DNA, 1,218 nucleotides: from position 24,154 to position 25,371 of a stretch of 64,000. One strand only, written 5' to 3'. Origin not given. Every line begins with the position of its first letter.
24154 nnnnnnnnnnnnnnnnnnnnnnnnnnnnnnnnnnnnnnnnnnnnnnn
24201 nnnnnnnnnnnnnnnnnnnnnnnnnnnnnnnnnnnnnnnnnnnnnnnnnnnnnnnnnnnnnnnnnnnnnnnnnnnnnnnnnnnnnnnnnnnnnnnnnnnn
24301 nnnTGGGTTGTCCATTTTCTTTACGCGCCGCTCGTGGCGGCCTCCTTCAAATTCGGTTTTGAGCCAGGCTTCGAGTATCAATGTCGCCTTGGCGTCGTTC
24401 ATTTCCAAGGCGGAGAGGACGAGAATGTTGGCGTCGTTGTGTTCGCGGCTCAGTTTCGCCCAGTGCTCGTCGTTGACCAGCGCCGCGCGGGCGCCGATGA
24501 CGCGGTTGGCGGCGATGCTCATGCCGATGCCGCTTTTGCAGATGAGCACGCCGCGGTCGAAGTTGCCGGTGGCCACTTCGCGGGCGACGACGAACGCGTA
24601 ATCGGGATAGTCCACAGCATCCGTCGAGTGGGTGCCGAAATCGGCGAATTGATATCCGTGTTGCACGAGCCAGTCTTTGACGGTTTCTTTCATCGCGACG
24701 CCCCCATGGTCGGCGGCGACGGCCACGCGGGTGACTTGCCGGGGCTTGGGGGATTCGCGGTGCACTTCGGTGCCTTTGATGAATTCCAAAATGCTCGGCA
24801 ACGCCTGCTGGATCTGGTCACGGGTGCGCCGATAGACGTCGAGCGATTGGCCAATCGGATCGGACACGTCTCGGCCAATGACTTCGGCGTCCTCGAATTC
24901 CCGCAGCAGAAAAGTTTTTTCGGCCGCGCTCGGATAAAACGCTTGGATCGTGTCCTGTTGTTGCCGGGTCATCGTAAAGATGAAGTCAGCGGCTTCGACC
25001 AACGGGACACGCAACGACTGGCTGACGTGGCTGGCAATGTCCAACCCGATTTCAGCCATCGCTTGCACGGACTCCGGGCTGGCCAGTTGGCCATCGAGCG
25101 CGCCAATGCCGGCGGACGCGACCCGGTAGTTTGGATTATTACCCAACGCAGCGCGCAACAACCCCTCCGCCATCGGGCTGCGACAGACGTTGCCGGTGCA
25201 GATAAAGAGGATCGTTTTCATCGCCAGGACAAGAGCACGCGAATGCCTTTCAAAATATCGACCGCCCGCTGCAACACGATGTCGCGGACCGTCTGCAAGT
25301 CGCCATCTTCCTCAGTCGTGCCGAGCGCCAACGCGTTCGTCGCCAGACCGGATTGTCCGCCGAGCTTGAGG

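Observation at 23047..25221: Single-polypeptide fusion of LMW protein phosphatase, RpiB and serine hydroxymethyltransferase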

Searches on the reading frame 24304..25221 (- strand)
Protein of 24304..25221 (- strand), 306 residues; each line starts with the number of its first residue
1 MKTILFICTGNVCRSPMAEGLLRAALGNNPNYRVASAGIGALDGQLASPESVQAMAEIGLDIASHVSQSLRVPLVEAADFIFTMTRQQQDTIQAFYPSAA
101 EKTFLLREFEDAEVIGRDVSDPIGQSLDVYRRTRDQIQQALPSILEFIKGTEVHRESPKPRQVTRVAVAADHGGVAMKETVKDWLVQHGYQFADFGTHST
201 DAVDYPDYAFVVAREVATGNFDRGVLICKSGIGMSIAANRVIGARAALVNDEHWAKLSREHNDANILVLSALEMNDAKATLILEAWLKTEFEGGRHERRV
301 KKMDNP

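Call 24: find_related_loci(query=A2, collection=genome_contigs, flank=4000)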
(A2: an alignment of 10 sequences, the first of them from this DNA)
Query A2 (306 aa) in genome_contigs; peptide patterns used: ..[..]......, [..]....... (x = any residue, [..] = any of these).
600 stretches matched a pattern (row limit reached: there are more); 584 encode a relative of the query (tblastn E <= 1e-3); the best 80 are kept; 80 distinct loci.
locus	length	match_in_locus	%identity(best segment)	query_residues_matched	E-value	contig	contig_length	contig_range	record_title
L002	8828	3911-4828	54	1-305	4e-100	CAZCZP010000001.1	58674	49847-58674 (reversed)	MAG TPA_asm: uncultured Bifidobacteriaceae bacterium isolate SRP237561_co1_88 genome assembly, contig: NODE_699_length_5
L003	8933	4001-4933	49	1-306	2e-95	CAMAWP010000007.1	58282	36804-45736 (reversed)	MAG: Akkermansia muciniphila isolate MaH-09apr19-44 genome assembly, contig: MaH-09apr19-C1006, whole genome shotgun seq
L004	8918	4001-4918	48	1-305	2e-93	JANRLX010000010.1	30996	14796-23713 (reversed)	MAG: Verrucomicrobiota bacterium isolate bins.169 k141_2374974, whole genome shotgun sequence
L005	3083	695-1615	49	1-306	1e-91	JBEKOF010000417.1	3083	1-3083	MAG: Verrucomicrobiota bacterium isolate SPRUCE 434 SPRUCE_434_417, whole genome shotgun sequence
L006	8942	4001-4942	48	1-305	6e-90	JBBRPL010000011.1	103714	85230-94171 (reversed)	MAG: Chthoniobacterales bacterium isolate La1_metabat2.436 LA1C_B2.436_k141_414028L_103714_cov_15.3156, whole genome sho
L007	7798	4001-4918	48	1-304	6e-89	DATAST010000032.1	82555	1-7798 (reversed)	MAG TPA_asm: Verrucomicrobiia bacterium isolate SMAG_U5527 k141_3412394, whole genome shotgun sequence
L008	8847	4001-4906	47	1-304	2e-88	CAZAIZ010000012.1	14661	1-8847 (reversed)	MAG TPA_asm: uncultured Pedosphaera sp. isolate SRP260945_co1_342 genome assembly, contig: NODE_6764_length_14661_cov_12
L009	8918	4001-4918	47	1-305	6e-86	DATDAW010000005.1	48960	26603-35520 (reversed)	MAG TPA_asm: Chthoniobacterales bacterium isolate SMAG_U106 k141_712191, whole genome shotgun sequence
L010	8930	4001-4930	45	1-305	1e-82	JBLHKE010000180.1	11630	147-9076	MAG: Verrucomicrobiales bacterium isolate 3300054698_26 Ga0535670_0011248, whole genome shotgun sequence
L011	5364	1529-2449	46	1-303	2e-82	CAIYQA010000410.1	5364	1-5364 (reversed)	MAG: uncultured Spartobacteria bacterium isolate MJ-time_bin-8667 genome assembly, contig: bin-8667:410/532, whole genom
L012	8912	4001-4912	46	2-304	5e-82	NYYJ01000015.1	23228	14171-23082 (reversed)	MAG: Verrucomicrobiales bacterium isolate ARS81 37152, whole genome shotgun sequence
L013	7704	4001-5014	43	1-304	5e-81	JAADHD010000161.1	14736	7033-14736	MAG: Verrucomicrobiota bacterium isolate M_MetaBat.16 contig-127_14017, whole genome shotgun sequence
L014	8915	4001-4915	43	3-304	2e-78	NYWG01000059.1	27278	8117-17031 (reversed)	MAG: Verrucomicrobiales bacterium isolate CPC23 55923, whole genome shotgun sequence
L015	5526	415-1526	52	4-303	2e-56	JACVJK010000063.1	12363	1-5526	MAG: Actinomycetota bacterium isolate GMQP.bin.3 contig063, whole genome shotgun sequence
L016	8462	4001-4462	49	1-153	3e-41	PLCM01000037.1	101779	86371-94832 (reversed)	MAG: Spartobacteria bacterium isolate palsa_1414 73.20111000_P3D.6_contig_1657, whole genome shotgun sequence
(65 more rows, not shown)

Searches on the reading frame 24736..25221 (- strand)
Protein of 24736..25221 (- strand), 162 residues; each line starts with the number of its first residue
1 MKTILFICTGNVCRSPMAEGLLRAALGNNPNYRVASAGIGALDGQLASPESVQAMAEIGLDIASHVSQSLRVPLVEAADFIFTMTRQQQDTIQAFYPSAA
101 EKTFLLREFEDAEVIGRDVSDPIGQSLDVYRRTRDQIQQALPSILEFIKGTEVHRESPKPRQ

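Call 14: search_solved_structures(query=window:24736-25221:-, show_alignments=3, max_evalue=0.00001)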
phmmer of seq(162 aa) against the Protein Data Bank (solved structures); distinct sequences matched with E-value up to 0.00001: 40.
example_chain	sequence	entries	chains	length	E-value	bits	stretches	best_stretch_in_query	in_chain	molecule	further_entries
4kk3_A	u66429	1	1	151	1.8e-25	93.3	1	4-148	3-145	Low molecular weight protein-tyrosine-phosphatase YwlE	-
1zgg_A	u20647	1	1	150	1.8e-25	93.3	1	4-148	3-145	Putative low molecular weight protein-tyrosine-phosphatase ywlE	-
4eti_A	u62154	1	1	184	3.1e-25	92.6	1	3-148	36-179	Low molecular weight protein-tyrosine-phosphatase ywlE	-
4egs_A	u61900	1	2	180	3.7e-25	92.3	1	3-146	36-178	Ribose 5-phosphate isomerase RpiB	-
4kk4_A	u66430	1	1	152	4.6e-24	88.8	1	4-149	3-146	Low molecular weight protein-tyrosine-phosphatase YwlE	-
4etn_A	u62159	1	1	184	8.1e-24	88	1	3-148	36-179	Low molecular weight protein-tyrosine-phosphatase ywlE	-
4pic_A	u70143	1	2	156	4.3e-23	85.6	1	4-150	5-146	Arginine phosphatase Ywle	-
4d74_A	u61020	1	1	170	3.3e-15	60.1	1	2-137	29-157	PROTEIN-TYROSINE-PHOSPHATASE AMSI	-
1lk0_A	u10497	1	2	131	3.1e-14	56.9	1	2-140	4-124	arsenate reductase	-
1ljl_A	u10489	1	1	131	5.7e-14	56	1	2-138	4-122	arsenate reductase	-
2cwd_A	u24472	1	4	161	1.7e-13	54.5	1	4-146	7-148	low molecular weight phosphotyrosine protein phosphatase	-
7dhd_A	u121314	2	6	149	3e-13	53.7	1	3-140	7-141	Protein-tyrosine-phosphatase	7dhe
2fek_A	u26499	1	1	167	4.2e-13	53.2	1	3-122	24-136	Low molecular weight protein-tyrosine-phosphatase wzb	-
2wmy_A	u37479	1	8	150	4.6e-13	53.1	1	3-137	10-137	PUTATIVE ACID PHOSPHATASE WZB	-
2wja_A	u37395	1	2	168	6.3e-13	52.6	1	3-136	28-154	PUTATIVE ACID PHOSPHATASE WZB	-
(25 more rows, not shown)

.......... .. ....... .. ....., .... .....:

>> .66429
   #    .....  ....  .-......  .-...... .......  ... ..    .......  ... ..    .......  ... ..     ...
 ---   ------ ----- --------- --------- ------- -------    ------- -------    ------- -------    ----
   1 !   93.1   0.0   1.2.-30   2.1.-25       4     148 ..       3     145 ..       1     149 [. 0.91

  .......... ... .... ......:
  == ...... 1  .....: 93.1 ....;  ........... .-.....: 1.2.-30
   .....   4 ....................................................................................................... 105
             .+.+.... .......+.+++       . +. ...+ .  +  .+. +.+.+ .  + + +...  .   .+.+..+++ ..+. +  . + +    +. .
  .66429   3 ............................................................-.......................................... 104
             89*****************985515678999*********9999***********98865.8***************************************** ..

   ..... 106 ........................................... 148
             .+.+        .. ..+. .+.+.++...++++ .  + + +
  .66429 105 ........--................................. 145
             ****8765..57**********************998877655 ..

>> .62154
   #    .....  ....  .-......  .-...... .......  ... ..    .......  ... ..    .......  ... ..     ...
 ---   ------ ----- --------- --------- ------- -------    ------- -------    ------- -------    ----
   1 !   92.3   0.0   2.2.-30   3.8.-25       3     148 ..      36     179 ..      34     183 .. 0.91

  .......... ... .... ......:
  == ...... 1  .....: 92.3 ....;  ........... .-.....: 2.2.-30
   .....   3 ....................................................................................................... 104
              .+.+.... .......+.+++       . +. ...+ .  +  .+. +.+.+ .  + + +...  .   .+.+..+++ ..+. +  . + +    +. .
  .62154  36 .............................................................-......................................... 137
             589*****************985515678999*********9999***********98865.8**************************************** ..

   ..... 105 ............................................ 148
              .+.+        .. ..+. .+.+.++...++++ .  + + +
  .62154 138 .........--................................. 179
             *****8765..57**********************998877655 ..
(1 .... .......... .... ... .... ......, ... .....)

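Call 53: search_protein_families(library=ncbifam, proteins=[window:24760-25221:-], max_evalue=0.001)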
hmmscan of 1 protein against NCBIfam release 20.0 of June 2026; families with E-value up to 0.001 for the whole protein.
seq(154 aa): 5 families
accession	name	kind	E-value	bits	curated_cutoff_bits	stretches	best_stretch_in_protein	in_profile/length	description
NF010053.0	PRK13530.1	subfamily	5.4e-20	72.1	215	1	2-141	4-125/133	arsenate reductase (thioredoxin)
TIGR02691.1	arsC_pI258_fam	equivalog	2.3e-19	69.9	174.3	1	4-141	1-126/129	arsenate reductase (thioredoxin)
NF007520.0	PRK10126.1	equivalog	9.6e-18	65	243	1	3-131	4-125/147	low molecular weight protein-tyrosine-phosphatase Wzb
NF008486.0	PRK11391.1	equivalog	3.2e-16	60.1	247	1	2-138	7-136/148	phosphotyrosine-protein phosphatase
TIGR02689.1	ars_reduc_gluta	equivalog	1e-14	54.8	157.6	1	2-141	1-122/126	arsenate reductase, glutathione/glutaredoxin type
